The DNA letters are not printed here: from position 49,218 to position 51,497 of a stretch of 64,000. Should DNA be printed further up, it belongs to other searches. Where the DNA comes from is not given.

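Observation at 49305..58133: Sulfoquinovose sulfo-transaldolase-like catabolic block next to tRNA-Arg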

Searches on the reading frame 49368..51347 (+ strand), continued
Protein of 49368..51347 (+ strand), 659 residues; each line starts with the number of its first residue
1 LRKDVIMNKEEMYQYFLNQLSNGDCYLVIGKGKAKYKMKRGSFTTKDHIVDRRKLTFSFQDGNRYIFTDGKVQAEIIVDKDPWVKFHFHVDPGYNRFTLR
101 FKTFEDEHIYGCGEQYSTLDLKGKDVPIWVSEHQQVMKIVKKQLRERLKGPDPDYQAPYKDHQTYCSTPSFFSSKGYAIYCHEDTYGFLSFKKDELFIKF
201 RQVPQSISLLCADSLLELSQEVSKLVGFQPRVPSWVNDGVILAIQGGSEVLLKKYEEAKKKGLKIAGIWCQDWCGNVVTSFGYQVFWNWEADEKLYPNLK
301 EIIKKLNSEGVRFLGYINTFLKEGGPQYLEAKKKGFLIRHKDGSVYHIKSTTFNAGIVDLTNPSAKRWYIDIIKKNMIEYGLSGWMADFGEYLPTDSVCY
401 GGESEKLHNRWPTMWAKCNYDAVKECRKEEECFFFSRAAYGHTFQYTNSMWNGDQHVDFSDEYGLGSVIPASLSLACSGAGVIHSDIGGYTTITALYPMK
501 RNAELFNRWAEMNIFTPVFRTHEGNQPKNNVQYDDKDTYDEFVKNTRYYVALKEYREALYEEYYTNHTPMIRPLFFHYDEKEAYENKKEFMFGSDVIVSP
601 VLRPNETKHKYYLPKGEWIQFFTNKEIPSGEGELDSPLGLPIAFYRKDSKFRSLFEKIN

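Call 67: find_related_loci(query=A1, collection=metagenome_contigs, flank=10000)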
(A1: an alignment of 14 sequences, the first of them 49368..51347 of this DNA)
Query A1 (659 aa) in metagenome_contigs; peptide patterns used: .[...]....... (x = any residue, [..] = any of these).
600 stretches matched a pattern (row limit reached: there are more); 586 encode a relative of the query (tblastn E <= 1e-3); the best 80 are kept; 80 distinct loci.
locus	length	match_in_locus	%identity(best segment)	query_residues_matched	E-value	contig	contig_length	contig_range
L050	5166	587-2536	67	7-659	0e+0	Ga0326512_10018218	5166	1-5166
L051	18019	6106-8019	43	27-655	8e-176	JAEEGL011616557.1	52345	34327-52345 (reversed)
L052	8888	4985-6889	44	27-656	2e-175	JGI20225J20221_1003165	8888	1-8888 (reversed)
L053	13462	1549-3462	43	16-658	3e-171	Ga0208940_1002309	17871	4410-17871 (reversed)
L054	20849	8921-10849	40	19-659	3e-169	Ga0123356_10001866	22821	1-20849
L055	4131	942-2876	44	24-651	9e-175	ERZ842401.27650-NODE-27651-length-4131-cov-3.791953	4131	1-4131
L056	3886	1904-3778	43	27-655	8e-175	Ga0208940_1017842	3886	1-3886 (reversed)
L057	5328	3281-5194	42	17-654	2e-170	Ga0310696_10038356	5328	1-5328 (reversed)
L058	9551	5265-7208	42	19-658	1e-166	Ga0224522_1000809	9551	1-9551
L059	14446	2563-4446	42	27-658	1e-166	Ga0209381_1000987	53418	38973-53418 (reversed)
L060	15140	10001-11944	42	19-658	1e-165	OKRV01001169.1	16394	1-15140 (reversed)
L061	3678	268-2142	41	27-649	8e-173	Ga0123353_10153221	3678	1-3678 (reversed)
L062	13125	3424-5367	42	19-658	8e-165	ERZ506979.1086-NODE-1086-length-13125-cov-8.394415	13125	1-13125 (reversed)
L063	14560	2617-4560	42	19-658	8e-165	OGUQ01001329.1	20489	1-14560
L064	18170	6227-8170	41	19-658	2e-164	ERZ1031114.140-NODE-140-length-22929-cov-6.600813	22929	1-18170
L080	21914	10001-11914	42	26-658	2e-158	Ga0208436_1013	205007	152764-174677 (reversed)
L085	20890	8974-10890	40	27-659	4e-158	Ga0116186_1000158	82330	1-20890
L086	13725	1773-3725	41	17-658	7e-158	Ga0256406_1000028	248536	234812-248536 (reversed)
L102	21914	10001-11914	39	27-658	8e-153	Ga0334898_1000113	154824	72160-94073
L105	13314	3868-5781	41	27-658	5e-152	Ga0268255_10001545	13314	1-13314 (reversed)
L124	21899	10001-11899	40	27-658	1e-148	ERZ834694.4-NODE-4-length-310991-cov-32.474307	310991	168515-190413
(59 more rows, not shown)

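Call 72: search_protein_families(library=pfam, proteins=[L102:131-1630:+, L102:1657-2745:+, L102:2745-4091:+, L102:4199-5365:+, L102:5474-6790:+, L102:6839-8104:+, L102:8164-9057:+, L102:9054-9911:+, L102:11923-12966:-, L102:14002-14682:+])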
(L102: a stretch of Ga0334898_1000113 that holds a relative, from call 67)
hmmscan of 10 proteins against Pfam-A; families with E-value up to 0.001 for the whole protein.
L102:131-1630:+ (499 aa): 1 family
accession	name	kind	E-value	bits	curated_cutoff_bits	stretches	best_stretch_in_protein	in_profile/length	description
PF01970.21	TctA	-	5.4e-138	460.6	28.9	1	19-441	2-423/423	Tripartite tricarboxylate transporter TctA family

L102:1657-2745:+ (362 aa): 1 family
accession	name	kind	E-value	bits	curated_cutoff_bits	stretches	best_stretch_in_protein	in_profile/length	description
PF01321.24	Creatinase_N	-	1.5e-06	29.2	22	1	11-112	2-92/128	Creatinase/Prolidase N-terminal domain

L102:2745-4091:+ (448 aa): 1 family
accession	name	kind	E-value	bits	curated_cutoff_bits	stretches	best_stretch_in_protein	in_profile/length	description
PF02952.23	Fucose_iso_C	-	0.00048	20.2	29.3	0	347-447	32-140/143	L-fucose isomerase, C-terminal domain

L102:4199-5365:+ (388 aa): 1 family
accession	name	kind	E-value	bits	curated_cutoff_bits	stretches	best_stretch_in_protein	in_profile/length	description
PF00480.26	ROK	-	7e-26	91.9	22.9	1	129-383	36-292/294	ROK family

L102:5474-6790:+ (438 aa): 1 family
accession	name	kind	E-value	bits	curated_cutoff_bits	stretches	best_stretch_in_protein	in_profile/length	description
PF02952.23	Fucose_iso_C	-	0.00047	20.2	29.3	1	337-437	32-140/143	L-fucose isomerase, C-terminal domain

L102:6839-8104:+ (421 aa): 3 families
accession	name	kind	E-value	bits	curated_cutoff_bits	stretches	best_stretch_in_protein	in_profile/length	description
PF01547.30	SBP_bac_1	-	5.5e-30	105.9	26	1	47-339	3-304/307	Bacterial extracellular solute-binding protein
PF13416.11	SBP_bac_8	-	8.2e-26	91.9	27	1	54-350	1-258/279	Bacterial extracellular solute-binding protein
PF13531.11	SBP_bac_11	-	0.00022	21.5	25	0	44-99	5-52/227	Bacterial extracellular solute-binding protein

L102:8164-9057:+ (297 aa): 1 family
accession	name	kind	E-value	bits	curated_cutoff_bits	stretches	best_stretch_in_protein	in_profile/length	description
PF00528.27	BPD_transp_1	-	8.6e-16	58.6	26.4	1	87-286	2-178/184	Binding-protein-dependent transport system inner membrane component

L102:9054-9911:+ (285 aa): 1 family
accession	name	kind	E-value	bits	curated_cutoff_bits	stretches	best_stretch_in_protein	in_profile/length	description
PF00528.27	BPD_transp_1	-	2e-18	67.2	26.4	1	101-268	5-173/184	Binding-protein-dependent transport system inner membrane component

L102:11923-12966:- (347 aa): 1 family
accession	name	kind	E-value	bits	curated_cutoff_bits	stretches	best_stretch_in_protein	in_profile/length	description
PF01223.29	Endonuclease_NS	-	7.2e-57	193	23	1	64-261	16-222/223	DNA/RNA non-specific endonuclease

L102:14002-14682:+ (226 aa): 1 family
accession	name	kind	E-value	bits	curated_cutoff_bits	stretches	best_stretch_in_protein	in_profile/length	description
PF04172.21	LrgB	-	1.2e-70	237.7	25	1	15-225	1-211/214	LrgB-like family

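Call 73: search_protein_families(library=pfam, proteins=[L080:952-2244:+, L080:2846-4045:+, L080:4089-4859:+, L080:5019-6335:+, L080:6549-7817:+, L080:7931-8857:+, L080:8870-9712:+, L080:11998-12591:+, L085:12273-13676:+, L085:13700-16696:+])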
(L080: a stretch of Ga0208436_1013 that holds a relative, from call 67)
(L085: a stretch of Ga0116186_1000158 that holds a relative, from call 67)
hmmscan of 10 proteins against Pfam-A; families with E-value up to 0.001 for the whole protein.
L080:952-2244:+ (430 aa): 0 families

L080:2846-4045:+ (399 aa): 6 families
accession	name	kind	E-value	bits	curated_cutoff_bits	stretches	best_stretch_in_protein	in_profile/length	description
PF00480.26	ROK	-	5.6e-26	92.2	22.9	1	138-359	33-255/294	ROK family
PF12802.13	MarR_2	-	5.4e-06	26.9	27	1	30-74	9-52/61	MarR family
PF09339.16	HTH_IclR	-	3.4e-05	24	22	1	37-73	13-49/52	IclR helix-turn-helix domain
PF04182.18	B-block_TFIIIC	-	0.00025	21.5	22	1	31-76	7-52/73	B-block binding subunit of TFIIIC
PF13412.12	HTH_24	-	0.00041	20.3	21.9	1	42-73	17-48/48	Winged helix-turn-helix DNA-binding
PF24034.1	DUF7343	-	0.00072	19.8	27.6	0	26-78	3-54/62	Domain of unknown function (DUF7343)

L080:4089-4859:+ (256 aa): 4 families
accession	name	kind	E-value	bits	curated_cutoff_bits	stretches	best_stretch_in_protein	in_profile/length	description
PF12746.13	GNAT_acetyltran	-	7.5e-26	91.7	26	1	29-250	16-242/243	GNAT acetyltransferase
PF00583.31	Acetyltransf_1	-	8.1e-08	33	20.7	1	160-242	30-116/116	Acetyltransferase (GNAT) family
PF08445.16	FR47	-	1.6e-07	31.6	22.1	1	170-246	8-81/86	FR47-like protein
PF13302.13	Acetyltransf_3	-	7.2e-07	30.4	25.4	1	165-243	55-138/138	Acetyltransferase (GNAT) domain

L080:5019-6335:+ (438 aa): 1 family
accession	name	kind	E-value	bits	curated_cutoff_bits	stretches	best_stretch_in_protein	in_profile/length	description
PF02952.23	Fucose_iso_C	-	0.00088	19.4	29.3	0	337-437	32-140/143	L-fucose isomerase, C-terminal domain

L080:6549-7817:+ (422 aa): 2 families
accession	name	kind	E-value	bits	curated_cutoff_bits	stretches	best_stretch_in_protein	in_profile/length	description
PF01547.30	SBP_bac_1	-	1.2e-29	104.8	26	1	48-341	3-305/307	Bacterial extracellular solute-binding protein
PF13416.11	SBP_bac_8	-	1.9e-25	90.6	27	1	55-350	1-257/279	Bacterial extracellular solute-binding protein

L080:7931-8857:+ (308 aa): 1 family
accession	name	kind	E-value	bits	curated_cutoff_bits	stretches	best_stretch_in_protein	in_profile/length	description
PF00528.27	BPD_transp_1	-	9.7e-17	61.7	26.4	1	98-298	2-179/184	Binding-protein-dependent transport system inner membrane component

L080:8870-9712:+ (280 aa): 1 family
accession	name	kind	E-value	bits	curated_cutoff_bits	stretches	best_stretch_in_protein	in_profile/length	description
PF00528.27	BPD_transp_1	-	8.2e-17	62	26.4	1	97-264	6-174/184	Binding-protein-dependent transport system inner membrane component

L080:11998-12591:+ (197 aa): 1 family
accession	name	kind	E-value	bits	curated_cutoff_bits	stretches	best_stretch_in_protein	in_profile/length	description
PF14196.11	ATC_hydrolase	-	6.9e-22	79.3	28.1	1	54-194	3-145/145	L-2-amino-thiazoline-4-carboxylic acid hydrolase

L085:12273-13676:+ (467 aa): 2 families
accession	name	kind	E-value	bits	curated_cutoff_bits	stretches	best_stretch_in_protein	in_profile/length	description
PF13347.12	MFS_2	-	9.5e-79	265.4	27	1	20-445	1-426/427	MFS/sugar transport protein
PF07690.21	MFS_1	-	6.9e-18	65.1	33.4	2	199-392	153-345/347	Major Facilitator Superfamily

L085:13700-16696:+ (998 aa): 5 families
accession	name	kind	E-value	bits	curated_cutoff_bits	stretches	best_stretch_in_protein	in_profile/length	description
PF17389.8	Bac_rhamnosid6H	-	1.3e-110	370.4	24.5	1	558-892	2-337/339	Bacterial alpha-L-rhamnosidase 6 hairpin glycosidase domain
PF08531.16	Bac_rhamnosid_N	-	3.6e-36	125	25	1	227-389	2-160/172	Alpha-L-rhamnosidase N-terminal domain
PF05592.18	Bac_rhamnosid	-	5e-26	91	22.2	1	445-541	5-89/102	Bacterial alpha-L-rhamnosidase concanavalin-like domain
PF25788.1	Ig_Rha78A_N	-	5e-25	88.2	27.4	1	36-138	2-105/105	Rha78A-like, N-terminal immunoglobulin domain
PF17390.7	Bac_rhamnosid_C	-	4.1e-17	62.2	22.1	1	896-971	1-74/78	Bacterial alpha-L-rhamnosidase C-terminal domain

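Call 87: search_protein_families(library=ncbifam, proteins=[L124:12662-14029:+, L105:5908-7248:+, L086:7051-8463:+, L080:5019-6335:+, L124:6452-7315:+, L062:3358-5379:+, L124:9917-11923:+], max_evalue=0.00001)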
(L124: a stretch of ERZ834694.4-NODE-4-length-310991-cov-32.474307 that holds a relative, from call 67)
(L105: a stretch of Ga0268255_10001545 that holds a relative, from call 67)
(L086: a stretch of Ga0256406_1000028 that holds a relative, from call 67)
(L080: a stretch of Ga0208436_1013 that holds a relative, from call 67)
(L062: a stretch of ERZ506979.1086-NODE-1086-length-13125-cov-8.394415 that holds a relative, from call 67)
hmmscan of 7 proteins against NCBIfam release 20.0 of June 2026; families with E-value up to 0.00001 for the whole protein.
L124:12662-14029:+ (455 aa): 1 family
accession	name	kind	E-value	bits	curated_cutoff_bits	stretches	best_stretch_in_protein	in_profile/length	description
NF048012.1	SlpQosIsomSftI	equivalog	2.7e-124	415.3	700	1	14-454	3-442/443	sulfoquinovose isomerase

L105:5908-7248:+ (446 aa): 1 family
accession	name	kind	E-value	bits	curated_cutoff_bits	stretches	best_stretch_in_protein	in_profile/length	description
NF048012.1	SlpQosIsomSftI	equivalog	1.5e-250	831.4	700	1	4-445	2-443/443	sulfoquinovose isomerase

L086:7051-8463:+ (470 aa): 1 family
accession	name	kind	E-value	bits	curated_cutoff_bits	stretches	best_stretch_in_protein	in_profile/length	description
NF048012.1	SlpQosIsomSftI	equivalog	6.7e-56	189.9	700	1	40-463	6-436/443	sulfoquinovose isomerase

L080:5019-6335:+ (438 aa): 1 family
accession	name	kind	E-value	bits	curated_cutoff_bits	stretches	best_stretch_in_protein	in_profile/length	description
NF048012.1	SlpQosIsomSftI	equivalog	3.4e-56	190.8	700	1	10-424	7-428/443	sulfoquinovose isomerase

L124:6452-7315:+ (287 aa): 11 families
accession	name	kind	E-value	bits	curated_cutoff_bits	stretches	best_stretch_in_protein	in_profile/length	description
TIGR01692.1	HIBADH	equivalog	1.7e-56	191.7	291.6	1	5-281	1-286/288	3-hydroxyisobutyrate dehydrogenase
NF008592.0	PRK11559.1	equivalog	2.4e-50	171.5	397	1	1-280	3-284/296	2-hydroxy-3-oxopropionate reductase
TIGR01505.1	tartro_sem_red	equivalog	3.6e-49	167.6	340.75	1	2-285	1-286/291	2-hydroxy-3-oxopropionate reductase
NF012005.0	PRK15461.1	equivalog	3.7e-43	147.8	348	1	2-284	3-288/298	sulfolactaldehyde 3-reductase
NF043037.1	ThreonDh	equivalog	3.6e-36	125.1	350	1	2-284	4-289/297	L-threonate dehydrogenase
NF011633.0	PRK15059.1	equivalog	5.4e-33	114.4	451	1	1-285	1-286/292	2-hydroxy-3-oxopropionate reductase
NF007161.0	PRK09599.1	subfamily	1.1e-18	67.5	271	1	1-191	1-196/302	NADP-dependent phosphogluconate dehydrogenase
TIGR00872.1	gnd_rel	equivalog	2.6e-14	53.1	297.2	1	1-197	1-200/299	phosphogluconate dehydrogenase (NAD(+)-dependent, decarboxylating)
NF006765.0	PRK09287.1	equivalog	2.3e-09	36.6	413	1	2-185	5-200/476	NADP-dependent phosphogluconate dehydrogenase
TIGR00873.1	gnd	equivalog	2.8e-09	36.3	426.7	1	2-173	1-184/467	decarboxylating NADP(+)-dependent phosphogluconate dehydrogenase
NF006307.0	PRK08507.1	equivalog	8.2e-07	28.5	295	1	1-107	1-106/275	prephenate dehydrogenase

L062:3358-5379:+ (673 aa): 3 families
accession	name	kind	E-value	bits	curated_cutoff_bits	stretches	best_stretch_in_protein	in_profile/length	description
NF007746.0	PRK10426.1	equivalog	1.6e-239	796.8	553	1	14-672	23-679/683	alpha-glucosidase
NF007940.0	PRK10658.1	equivalog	3.7e-63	214.2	606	1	155-661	170-666/771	alpha-xylosidase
NF040948.1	alpha_gluc_MalA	equivalog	2.4e-45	155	800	2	418-661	366-604/627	alpha-glucosidase MalA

L124:9917-11923:+ (668 aa): 3 families
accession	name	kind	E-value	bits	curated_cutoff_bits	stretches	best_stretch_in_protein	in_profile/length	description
NF007746.0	PRK10426.1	equivalog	0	1042.9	553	1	2-664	13-680/683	alpha-glucosidase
NF007940.0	PRK10658.1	equivalog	6.8e-66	223.2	606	1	152-637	178-650/771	alpha-xylosidase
NF040948.1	alpha_gluc_MalA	equivalog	3.1e-44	151.3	800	2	412-652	370-604/627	alpha-glucosidase MalA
